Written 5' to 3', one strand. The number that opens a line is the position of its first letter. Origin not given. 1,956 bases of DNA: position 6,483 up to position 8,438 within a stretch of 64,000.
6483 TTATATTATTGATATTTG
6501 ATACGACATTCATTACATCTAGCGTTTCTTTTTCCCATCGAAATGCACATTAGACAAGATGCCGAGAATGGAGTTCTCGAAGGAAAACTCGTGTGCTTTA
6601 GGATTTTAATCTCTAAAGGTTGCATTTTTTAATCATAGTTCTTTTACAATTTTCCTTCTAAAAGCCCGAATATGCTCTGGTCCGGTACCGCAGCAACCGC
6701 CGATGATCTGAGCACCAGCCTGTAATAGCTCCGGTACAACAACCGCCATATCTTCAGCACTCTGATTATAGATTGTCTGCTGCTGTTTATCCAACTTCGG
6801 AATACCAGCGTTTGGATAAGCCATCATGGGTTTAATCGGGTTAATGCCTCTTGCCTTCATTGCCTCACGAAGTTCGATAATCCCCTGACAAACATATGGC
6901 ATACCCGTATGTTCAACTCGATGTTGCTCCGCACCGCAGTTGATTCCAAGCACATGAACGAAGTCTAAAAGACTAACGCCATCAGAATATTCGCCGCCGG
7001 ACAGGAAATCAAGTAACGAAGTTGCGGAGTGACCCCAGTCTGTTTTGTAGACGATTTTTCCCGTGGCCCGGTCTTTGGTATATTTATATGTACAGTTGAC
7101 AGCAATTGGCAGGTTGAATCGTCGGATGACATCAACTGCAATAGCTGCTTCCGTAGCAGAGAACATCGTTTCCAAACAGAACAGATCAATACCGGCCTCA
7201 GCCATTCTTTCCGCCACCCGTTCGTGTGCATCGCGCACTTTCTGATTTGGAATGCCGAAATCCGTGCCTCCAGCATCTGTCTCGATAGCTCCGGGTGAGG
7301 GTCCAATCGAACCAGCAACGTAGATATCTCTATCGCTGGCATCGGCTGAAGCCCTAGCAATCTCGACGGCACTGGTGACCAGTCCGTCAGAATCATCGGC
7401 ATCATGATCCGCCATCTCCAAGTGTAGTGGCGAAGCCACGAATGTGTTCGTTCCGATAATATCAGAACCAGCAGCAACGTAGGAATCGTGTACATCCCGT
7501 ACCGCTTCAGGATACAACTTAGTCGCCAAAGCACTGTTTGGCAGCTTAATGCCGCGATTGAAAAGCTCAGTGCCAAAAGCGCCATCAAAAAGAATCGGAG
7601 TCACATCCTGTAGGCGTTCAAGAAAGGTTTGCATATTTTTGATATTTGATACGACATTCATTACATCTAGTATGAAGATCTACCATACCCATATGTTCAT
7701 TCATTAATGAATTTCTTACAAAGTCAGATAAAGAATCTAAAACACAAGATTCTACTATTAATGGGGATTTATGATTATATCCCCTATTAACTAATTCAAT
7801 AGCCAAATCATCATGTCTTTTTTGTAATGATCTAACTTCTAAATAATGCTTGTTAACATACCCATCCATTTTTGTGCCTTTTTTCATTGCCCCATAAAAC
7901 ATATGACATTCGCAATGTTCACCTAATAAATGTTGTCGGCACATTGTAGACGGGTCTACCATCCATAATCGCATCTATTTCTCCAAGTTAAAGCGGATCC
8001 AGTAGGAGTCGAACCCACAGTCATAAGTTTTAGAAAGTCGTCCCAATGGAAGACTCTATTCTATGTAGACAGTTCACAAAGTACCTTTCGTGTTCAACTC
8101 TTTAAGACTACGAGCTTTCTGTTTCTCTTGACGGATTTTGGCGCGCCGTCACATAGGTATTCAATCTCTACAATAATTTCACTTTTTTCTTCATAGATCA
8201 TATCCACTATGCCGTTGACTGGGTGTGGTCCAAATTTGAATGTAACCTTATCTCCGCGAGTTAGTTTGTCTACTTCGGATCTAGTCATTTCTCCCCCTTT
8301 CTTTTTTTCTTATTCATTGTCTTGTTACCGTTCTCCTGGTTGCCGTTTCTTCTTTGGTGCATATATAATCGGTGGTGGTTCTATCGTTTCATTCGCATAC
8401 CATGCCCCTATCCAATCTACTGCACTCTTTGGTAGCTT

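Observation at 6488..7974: Host-like homocysteine methyltransferase between perfect 32-bp direct repeats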

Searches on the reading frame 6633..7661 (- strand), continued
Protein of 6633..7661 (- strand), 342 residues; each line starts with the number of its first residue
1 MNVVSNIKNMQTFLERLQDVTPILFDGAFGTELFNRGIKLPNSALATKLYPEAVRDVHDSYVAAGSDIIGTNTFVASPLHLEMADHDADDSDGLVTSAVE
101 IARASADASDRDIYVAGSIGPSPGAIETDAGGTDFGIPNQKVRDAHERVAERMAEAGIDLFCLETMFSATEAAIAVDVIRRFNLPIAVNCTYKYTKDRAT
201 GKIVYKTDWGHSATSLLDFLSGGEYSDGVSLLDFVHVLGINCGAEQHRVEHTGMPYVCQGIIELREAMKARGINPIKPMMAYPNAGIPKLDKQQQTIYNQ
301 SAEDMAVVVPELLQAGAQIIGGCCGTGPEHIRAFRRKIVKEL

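Call 77: search_solved_structures(query=A2, max_evalue=1e-10, show_alignments=2)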
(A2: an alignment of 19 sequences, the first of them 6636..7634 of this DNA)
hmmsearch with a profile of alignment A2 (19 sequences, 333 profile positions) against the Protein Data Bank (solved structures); distinct sequences matched with E-value up to 1e-10: 12.
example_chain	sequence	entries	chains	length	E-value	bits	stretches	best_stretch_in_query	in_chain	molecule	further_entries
1q7m_A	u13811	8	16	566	2.3e-28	102.5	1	7-175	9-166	5-methyltetrahydrofolate S-homocysteine methyltransferase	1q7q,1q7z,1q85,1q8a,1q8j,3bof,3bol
8ssc_A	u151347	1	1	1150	1.3e-26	96.7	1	11-186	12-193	Methionine synthase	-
8g3h_A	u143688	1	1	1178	4.1e-26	95.1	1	11-186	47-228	Methionine synthase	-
9cbr_A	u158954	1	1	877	1.6e-25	93.2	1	11-186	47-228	Methionine synthase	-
5dml_A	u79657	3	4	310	2.8e-24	89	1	8-163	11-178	Homocysteine S-methyltransferase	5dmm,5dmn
9cbp_A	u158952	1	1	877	5.6e-24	88.1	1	11-186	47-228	Methionine synthase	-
4ccz_A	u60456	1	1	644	6e-22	81.4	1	36-166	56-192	METHIONINE SYNTHASE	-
9ssp_A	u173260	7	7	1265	2.4e-21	79.4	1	36-166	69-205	Methionine synthase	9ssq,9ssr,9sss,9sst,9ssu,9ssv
1umy_A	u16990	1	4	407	1.9e-18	69.9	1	3-181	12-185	Betaine--homocysteine S-methyltransferase 1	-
1lt7_A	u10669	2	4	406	5.2e-17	65.2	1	2-181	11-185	BETAINE-HOMOCYSTEINE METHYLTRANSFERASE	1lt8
4m3p_A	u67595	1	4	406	8.8e-17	64.4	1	2-181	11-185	Betaine--homocysteine S-methyltransferase 1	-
8d45_A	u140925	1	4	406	9.1e-17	64.4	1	2-181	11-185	Betaine--homocysteine S-methyltransferase 1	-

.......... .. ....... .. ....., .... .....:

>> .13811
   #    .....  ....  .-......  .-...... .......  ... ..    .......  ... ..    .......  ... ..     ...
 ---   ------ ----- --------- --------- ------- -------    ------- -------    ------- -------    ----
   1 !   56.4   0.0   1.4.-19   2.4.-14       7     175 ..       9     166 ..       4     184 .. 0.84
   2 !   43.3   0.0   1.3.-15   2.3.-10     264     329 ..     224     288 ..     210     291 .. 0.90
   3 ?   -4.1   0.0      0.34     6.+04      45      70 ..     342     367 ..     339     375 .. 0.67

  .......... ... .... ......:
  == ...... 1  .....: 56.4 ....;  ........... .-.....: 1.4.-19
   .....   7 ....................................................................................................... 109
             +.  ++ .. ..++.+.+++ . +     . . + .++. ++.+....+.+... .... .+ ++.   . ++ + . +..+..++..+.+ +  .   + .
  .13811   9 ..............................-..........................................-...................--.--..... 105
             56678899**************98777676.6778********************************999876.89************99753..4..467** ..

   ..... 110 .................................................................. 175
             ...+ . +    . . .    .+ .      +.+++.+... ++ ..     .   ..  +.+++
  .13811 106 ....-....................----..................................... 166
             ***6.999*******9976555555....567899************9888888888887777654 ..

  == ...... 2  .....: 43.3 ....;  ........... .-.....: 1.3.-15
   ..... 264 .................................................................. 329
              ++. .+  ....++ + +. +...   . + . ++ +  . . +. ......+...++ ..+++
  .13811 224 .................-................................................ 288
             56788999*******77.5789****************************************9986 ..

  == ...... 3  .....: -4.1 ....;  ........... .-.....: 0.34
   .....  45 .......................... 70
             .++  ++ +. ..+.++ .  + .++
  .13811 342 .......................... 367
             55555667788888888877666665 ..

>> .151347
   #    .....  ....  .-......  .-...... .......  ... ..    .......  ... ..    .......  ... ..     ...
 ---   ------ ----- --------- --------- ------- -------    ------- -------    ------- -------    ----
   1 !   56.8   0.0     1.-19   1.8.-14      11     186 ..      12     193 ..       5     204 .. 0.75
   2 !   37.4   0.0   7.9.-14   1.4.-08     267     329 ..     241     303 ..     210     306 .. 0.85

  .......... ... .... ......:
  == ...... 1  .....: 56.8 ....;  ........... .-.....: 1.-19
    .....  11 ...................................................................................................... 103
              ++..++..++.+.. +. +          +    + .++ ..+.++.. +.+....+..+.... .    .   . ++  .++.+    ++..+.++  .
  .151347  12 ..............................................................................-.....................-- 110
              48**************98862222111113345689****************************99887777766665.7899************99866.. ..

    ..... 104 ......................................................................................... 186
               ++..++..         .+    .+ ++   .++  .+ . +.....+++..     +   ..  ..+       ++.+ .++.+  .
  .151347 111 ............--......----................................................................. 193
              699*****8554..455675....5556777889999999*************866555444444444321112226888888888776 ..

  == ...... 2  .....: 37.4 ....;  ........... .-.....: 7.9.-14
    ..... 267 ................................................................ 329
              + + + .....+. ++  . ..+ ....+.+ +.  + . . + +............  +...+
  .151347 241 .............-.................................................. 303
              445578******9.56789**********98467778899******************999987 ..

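Call 81: predict_structure(alignment_id=A2)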
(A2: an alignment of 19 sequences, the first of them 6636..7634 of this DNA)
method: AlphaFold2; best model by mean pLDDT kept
length: 333 residues; sequences in the alignment: 19
mean_pLDDT: 92.3   pTM: 0.92
mean pLDDT of the five models: 92.3, 91.9, 88.9, 88.3, 85.7
residues with pLDDT >= 90: 246; 70-90: 84; 50-70: 3; < 50: 0
segments of 3 or more residues with pLDDT < 50: none
pLDDT, mean of each block of 10 residues (from residue 1): 94 94 91 93 98 98 96 94 98 98 96 89 80 97 98 92 97 98 82 82 93 94 97 73 84 94 94 91 86 94 95 94 96 77
secondary structure, 60 per line:
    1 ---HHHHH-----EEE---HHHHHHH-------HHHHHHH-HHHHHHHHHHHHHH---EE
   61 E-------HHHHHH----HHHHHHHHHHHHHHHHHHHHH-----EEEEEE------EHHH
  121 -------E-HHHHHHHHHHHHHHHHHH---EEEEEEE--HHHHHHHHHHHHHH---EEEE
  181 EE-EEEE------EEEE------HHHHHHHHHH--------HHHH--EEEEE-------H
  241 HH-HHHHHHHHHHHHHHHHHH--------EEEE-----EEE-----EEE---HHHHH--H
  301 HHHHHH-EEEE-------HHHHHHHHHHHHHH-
elements in order: H4-8 E14-16 H20-26 H34-40 H42-55 E59-61 H69-74 H79-99 E105-110 H130-147 E151-157 H160-173 E177-182 E184-187 E194-197 H204-213 H222-225 E228-232 H244-261 E270-273 E279-281 E287-289 H293-297 H300-306 E308-311 H319-332

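Call 84: fold_search(model_id=the predicted structure, library=pdb)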
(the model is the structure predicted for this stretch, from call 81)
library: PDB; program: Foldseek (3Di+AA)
matches with E <= 10: 500; with E <= 0.001: 500
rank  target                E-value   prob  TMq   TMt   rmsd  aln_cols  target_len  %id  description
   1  1q7m_A                3.2e-20  1.00  0.77  0.47   3.0       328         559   28  Cobalamin-dependent methionine synthase (MetH) from Thermotoga maritima (Oxidized, Monoclinic) (released 2004-03-23)
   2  8ssc                  3.3e-20  1.00  0.78  0.24   2.7       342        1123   26  Full-Length Methionine synthase from Thermus thermophilus HB8 (released 2023-10-18)
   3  1q7m_B                1.4e-19  1.00  0.76  0.47   3.0       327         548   27  Cobalamin-dependent methionine synthase (MetH) from Thermotoga maritima (Oxidized, Monoclinic) (released 2004-03-23)
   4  3bol_A                6.9e-19  1.00  0.77  0.47   3.0       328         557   28  Cobalamin-dependent methionine synthase (1-566) from Thermotoga maritima complexed with Zn2+ (released 2008-03-11)
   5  1q7q_B                7.3e-19  1.00  0.77  0.47   2.9       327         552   28  Cobalamin-dependent methionine synthase (1-566) from T. maritima (Oxidized, Orthorhombic) (released 2004-03-23)
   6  9cbr                  1.6e-18  1.00  0.78  0.31   2.6       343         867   26  Methionine synthase from Thermus thermophilus HB8, Homocysteine, Folate, and Cobalamin Domains, Catalytic Conformation ( (released 2025-06-25)
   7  3bof_A                2.4e-18  1.00  0.77  0.47   3.2       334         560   28  Cobalamin-dependent methionine synthase (1-566) from Thermotoga maritima complexed with Zn2+ and Homocysteine (released 2008-03-11)
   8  1q7q_A                2.8e-18  1.00  0.77  0.46   3.0       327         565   27  Cobalamin-dependent methionine synthase (1-566) from T. maritima (Oxidized, Orthorhombic) (released 2004-03-23)
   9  4m3p_C                3.7e-18  1.00  0.75  0.70   4.5       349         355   21  Betaine-Homocysteine S-Methyltransferase from Homo sapiens complexed with Homocysteine (released 2014-06-18)
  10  1umy_A                3.9e-18  1.00  0.75  0.67   4.1       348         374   22  BHMT from rat liver (released 2004-05-06)
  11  1q85_B                4.8e-18  1.00  0.76  0.47   3.1       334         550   27  Cobalamin-dependent methionine synthase (1-566) from Thermotoga maritima (Cd2+ complex, Se-Met) (released 2004-03-23)
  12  4m3p_B                5.7e-18  1.00  0.73  0.66   4.1       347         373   21  Betaine-Homocysteine S-Methyltransferase from Homo sapiens complexed with Homocysteine (released 2014-06-18)
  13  1q8a_B                6.0e-18  1.00  0.75  0.47   3.2       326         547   27  Cobalamin-dependent methionine synthase (1-566) from Thermotoga maritima (Cd2+:L-Hcy complex, Se-Met) (released 2004-03-23)
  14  1lt8_A                6.7e-18  1.00  0.76  0.73   4.1       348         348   23  Reduced Homo sapiens Betaine-Homocysteine S-Methyltransferase in Complex with S-(delta-carboxybutyl)-L-Homocysteine (released 2002-09-11)
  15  8d45_D                7.4e-18  1.00  0.73  0.72   4.0       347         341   20  Cryo-EM structure of human Kidney Betaine-Homocysteine Methyltransferase (released 2022-11-16)
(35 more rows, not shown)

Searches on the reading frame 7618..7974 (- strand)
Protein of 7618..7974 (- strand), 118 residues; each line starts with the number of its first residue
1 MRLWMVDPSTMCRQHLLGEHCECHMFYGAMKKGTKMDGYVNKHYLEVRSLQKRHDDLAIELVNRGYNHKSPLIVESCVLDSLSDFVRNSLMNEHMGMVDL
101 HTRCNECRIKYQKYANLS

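Call 5: search_protein_families(library=pfam, proteins=[window:7618-7974:-], max_evalue=0.01)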
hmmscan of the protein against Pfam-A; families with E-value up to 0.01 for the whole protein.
window:7618-7974:- (118 aa): 1 family
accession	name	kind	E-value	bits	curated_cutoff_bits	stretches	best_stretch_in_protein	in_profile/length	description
PF03013.19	Pyr_excise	-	4.7e-16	59.4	23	1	1-73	1-80/81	Pyrimidine dimer DNA glycosylase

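Call 8: search_dna_similar(query=window:7618-7974:-, collection=phages, mode=protein, max_rows=30)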
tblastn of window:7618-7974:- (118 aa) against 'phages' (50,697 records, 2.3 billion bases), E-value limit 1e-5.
Records with a match: 20; places in all: 20; records where one place covers at least 80% of the query: 3.
Best place of each record, by identity: <60% 20.
By first word of the organism name: Stenotrophomonas 16; Alteromonas 2; Ralstonia 1; Mycobacterium 1.
By host as written in the record: Stenotrophomonas maltophilia 12; Alteromonas confluentis DSSK2-12 2; Stenotrophomonas sp. 2; Stenotrophomonas maltophilia AP143 2; Ralstonia solanacearum 1; Mycobacterium smegmatis mc#155 1.
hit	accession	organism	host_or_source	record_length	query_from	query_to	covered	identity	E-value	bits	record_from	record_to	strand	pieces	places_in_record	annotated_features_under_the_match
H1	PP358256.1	Ralstonia phage PY059YO380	Ralstonia solanacearum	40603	1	111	94%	44.1%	8e-21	91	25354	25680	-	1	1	hypothetical protein (x2)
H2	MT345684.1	Alteromonas phage vB_AcoS-R7M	Alteromonas confluentis DSSK2-12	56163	1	117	99%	34.5%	3e-17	81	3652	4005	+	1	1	pyrimidine dimer DNA glycosylase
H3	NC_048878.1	Alteromonas phage vB_AcoS-R7M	Alteromonas confluentis DSSK2-12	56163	1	117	99%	34.5%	3e-17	81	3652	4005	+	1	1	endonuclease V N-glycosylase UV repair enzyme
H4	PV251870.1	Mycobacterium phage StAugustine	Mycobacterium smegmatis mc#155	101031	1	72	61%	50.0%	2e-18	85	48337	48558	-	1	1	58: hypothetical protein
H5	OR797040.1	Stenotrophomonas phage vB_SmaM_Bhz51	Stenotrophomonas maltophilia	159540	1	72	61%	49.5%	1e-13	121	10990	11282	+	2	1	hypothetical protein (x2)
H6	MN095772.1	Stenotrophomonas phage Moby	Stenotrophomonas maltophilia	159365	1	72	61%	48.6%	2e-18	84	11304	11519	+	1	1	pyrimidine dimer DNA glycosylase | hypothetical protein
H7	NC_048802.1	Stenotrophomonas phage Moby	Stenotrophomonas maltophilia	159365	1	72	61%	48.6%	2e-18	84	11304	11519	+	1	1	endonuclease V N-glycosylase UV repair enzyme | hypothetical protein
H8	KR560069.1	Stenotrophomonas phage IME-SM1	Stenotrophomonas sp.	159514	1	72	61%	48.6%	2e-18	84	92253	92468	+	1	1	hypothetical protein (x2)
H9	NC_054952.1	Stenotrophomonas phage IME-SM1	Stenotrophomonas sp.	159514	1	72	61%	48.6%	2e-18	84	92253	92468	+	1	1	endonuclease V N-glycosylase UV repair enzyme | hypothetical protein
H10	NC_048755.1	Stenotrophomonas phage YB07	Stenotrophomonas maltophilia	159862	1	72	61%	48.6%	2e-18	84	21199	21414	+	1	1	endonuclease V N-glycosylase UV repair enzyme | hypothetical protein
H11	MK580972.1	Stenotrophomonas phage YB07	Stenotrophomonas maltophilia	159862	1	72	61%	48.6%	2e-18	84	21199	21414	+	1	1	endonuclease V N-glycosylase UV repair enzyme | hypothetical protein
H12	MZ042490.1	Stenotrophomonas phage BUCT608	Stenotrophomonas maltophilia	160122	1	72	61%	48.6%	2e-18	84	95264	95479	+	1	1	hypothetical protein (x2)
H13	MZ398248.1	Stenotrophomonas phage BUCT608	Stenotrophomonas maltophilia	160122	1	72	61%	48.6%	2e-18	84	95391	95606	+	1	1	hypothetical protein (x2)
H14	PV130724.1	Stenotrophomonas phage Yut3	Stenotrophomonas maltophilia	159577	1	72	61%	48.6%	2e-18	84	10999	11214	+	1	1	endonuclease V N-glycosylase UV repair enzyme | hypothetical protein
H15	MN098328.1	Stenotrophomonas phage Mendera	Stenotrophomonas maltophilia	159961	1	72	61%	47.2%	3e-18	84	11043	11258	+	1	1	hypothetical protein (x2)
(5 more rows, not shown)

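Call 11: find_related_loci(query=window:7618-7974:-, collection=viral_contigs, flank=6000)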
Query window:7618-7974:- (118 aa) in viral_contigs; peptide patterns used: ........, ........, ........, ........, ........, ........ (x = any residue, [..] = any of these).
6 stretches matched a pattern, but none encodes a relative of the query by tblastn (E <= 1e-3).

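Call 18: find_homologous_proteins(query=window:7618-7974:-)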
Query window:7618-7974:- (118 aa): 158 proteins with E <= 0.001 among 162 candidates; the best 120 are listed.
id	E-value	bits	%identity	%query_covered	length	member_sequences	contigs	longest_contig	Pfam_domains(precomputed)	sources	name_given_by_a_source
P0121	6.1e-74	264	100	97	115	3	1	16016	PF03013.20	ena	-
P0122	3.0e-28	116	50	92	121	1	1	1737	PF03013.20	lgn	-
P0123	6.3e-28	115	46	95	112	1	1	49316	PF03013.20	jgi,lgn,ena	-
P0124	1.2e-27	114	48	92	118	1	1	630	PF03013.20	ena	-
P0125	1.6e-27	114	50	96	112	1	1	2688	PF03013.20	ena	-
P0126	9.6e-27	111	47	94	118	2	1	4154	PF03013.20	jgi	jgi:hypothetical protein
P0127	1.9e-26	110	50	92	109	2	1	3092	PF03013.20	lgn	-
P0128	2.4e-26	110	49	92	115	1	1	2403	PF03013.20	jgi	jgi:hypothetical protein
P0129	4.9e-26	109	46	95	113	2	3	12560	PF03013.20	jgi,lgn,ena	-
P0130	1.3e-25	108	46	98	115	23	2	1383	PF03013.20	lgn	-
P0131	1.3e-25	108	48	91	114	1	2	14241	PF03013.20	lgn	-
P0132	3.4e-25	106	49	92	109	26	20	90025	PF03013.20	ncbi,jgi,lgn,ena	jgi:hypothetical protein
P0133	7.8e-25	105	47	94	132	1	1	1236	PF03013.20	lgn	-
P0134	8.8e-25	105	49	97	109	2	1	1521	PF03013.20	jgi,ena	-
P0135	9.0e-25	105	47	94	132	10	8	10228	PF03013.20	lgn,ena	-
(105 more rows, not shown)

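Call 20: find_encoding_contigs(protein=P0121, flank=8000, max_places=6)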
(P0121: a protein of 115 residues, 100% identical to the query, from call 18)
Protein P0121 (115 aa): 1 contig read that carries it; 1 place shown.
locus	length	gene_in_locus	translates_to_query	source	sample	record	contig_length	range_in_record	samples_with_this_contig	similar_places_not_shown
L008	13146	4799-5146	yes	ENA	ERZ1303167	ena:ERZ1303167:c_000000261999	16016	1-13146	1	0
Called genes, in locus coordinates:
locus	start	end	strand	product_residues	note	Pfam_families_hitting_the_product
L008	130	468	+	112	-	-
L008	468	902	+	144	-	-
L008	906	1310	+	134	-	-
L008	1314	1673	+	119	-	PF21866:DUF6915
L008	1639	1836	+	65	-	-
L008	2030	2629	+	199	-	PF01844:HNH (weak), PF14279:HNH_5 (weak)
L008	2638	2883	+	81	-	-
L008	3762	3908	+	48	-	-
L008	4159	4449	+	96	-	-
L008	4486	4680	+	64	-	-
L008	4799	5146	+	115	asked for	PF03013:Pyr_excise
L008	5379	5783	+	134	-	-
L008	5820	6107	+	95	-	-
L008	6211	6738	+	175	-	-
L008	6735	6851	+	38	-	-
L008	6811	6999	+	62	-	-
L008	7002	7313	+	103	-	PF07411:DUF1508 (faint)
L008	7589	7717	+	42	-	-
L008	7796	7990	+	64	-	-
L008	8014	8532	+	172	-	-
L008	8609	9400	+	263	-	PF00929:RNase_T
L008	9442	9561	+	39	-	-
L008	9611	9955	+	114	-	-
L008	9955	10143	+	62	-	-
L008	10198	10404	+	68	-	-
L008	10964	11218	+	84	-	PF13237:Fer4_10, PF12838:Fer4_7 (weak), PF13187:Fer4_9 (weak), PF25160:LdpA_Fe-S-bd (weak), PF12797:Fer4_2 (weak), PF12837:Fer4_6 (weak), PF00037:Fer4, PF13484:Fer4_16 (weak), +4 more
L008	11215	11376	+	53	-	-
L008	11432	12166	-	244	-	-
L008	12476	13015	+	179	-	-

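Call 24: search_protein_families(library=ncbifam, proteins=[window:7618-7974:-], max_evalue=0.01)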
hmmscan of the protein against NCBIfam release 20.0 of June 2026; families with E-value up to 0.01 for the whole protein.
window:7618-7974:- (118 aa): 1 family
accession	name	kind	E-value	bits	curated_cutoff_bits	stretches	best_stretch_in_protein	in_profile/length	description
TIGR02328.1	TIGR02328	hypoth_equivalog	0.0032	18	121.15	1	1-69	1-69/120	TIGR02328 family protein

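Call 66: search_protein_families(library=phrogs, proteins=[window:7618-7974:-, L008:5379-5783:+], max_evalue=0.001)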
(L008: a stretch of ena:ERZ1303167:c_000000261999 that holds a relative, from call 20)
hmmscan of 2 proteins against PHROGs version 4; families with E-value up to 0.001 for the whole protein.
window:7618-7974:- (118 aa): 1 family
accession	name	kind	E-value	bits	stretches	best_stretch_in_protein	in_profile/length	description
phrog_1183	-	DNA, RNA and nucleotide metabolism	2.1e-11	44.8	1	2-91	3-105/139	endonuclease V N-glycosylase UV repair enzyme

L008:5379-5783:+ (134 aa): 4 families
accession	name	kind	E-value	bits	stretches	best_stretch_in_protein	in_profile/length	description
phrog_990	-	other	1.4e-36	127.6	1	6-133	155-292/374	metal-dependent phosphohydrolase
phrog_30929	-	unknown function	2.4e-11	44.2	1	6-113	238-348/413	-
phrog_32047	-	other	8.1e-10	39.4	1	5-75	23-102/301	phosphohydrolase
phrog_15275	-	unknown function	1.6e-05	25.7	1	4-123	26-161/223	-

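Call 85: list_cluster_members(proteins=[P0121, P0001])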
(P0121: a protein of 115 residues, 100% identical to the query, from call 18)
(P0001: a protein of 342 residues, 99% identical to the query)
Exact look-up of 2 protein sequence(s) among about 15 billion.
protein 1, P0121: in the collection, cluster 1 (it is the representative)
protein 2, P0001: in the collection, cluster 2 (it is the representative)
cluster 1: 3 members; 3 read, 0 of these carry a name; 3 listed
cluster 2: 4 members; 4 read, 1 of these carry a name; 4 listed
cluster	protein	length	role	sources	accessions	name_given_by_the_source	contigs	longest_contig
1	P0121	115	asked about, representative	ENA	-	-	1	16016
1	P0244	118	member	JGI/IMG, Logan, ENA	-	-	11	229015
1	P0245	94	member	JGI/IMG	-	-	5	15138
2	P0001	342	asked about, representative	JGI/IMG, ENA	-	methionine synthase I (cobalamin-dependent)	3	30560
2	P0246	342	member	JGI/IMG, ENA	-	-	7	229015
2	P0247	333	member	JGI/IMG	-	-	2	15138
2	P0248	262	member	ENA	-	-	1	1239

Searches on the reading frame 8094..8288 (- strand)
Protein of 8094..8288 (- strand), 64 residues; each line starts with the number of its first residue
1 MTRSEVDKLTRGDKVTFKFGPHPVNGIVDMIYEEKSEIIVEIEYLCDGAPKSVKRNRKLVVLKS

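Call 5: search_protein_families(library=pfam, proteins=[window:8094-8288:-], max_evalue=0.01)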
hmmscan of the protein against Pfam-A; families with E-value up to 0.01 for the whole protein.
window:8094-8288:- (64 aa): 0 families

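Call 87: find_encoding_contigs(protein=window:8094-8288:-, flank=3500, max_places=10)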
Protein window:8094-8288:- (64 aa): 23 contigs read that carry it; 10 places shown.
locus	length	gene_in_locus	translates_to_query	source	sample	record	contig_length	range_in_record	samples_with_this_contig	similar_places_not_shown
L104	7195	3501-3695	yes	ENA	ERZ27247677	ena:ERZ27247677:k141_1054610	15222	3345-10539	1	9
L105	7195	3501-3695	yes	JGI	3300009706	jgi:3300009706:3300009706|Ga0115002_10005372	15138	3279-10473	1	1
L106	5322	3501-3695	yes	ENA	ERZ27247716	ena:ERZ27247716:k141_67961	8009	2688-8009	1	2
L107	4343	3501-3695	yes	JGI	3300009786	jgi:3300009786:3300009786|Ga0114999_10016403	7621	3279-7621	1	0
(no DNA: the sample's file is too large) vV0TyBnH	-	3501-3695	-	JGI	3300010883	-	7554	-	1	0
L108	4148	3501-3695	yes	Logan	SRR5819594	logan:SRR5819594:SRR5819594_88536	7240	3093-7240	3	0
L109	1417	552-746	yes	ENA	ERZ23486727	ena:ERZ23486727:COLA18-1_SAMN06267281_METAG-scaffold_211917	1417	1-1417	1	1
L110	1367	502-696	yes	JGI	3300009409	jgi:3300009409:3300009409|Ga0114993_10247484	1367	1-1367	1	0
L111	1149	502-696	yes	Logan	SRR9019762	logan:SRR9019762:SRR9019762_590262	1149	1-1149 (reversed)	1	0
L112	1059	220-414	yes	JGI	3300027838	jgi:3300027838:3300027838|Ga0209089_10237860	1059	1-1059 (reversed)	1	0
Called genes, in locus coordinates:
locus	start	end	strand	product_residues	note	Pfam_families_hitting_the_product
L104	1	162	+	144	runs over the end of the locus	-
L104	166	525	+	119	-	PF21866:DUF6915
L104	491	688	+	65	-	-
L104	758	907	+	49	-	-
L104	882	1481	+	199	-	PF01844:HNH (weak), PF14279:HNH_5 (weak)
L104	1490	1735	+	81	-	-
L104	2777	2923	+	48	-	-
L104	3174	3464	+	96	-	-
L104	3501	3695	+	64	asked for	-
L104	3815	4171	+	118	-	PF03013:Pyr_excise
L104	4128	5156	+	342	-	PF02574:S-methyl_trans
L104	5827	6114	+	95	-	-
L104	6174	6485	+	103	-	PF07411:DUF1508 (faint)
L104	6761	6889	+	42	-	-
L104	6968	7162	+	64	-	-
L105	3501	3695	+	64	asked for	-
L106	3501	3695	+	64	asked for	-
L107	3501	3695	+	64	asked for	-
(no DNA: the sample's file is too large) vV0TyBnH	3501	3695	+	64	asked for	-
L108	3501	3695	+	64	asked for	-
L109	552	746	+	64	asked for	-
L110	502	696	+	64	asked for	-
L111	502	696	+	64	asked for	-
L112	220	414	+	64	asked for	-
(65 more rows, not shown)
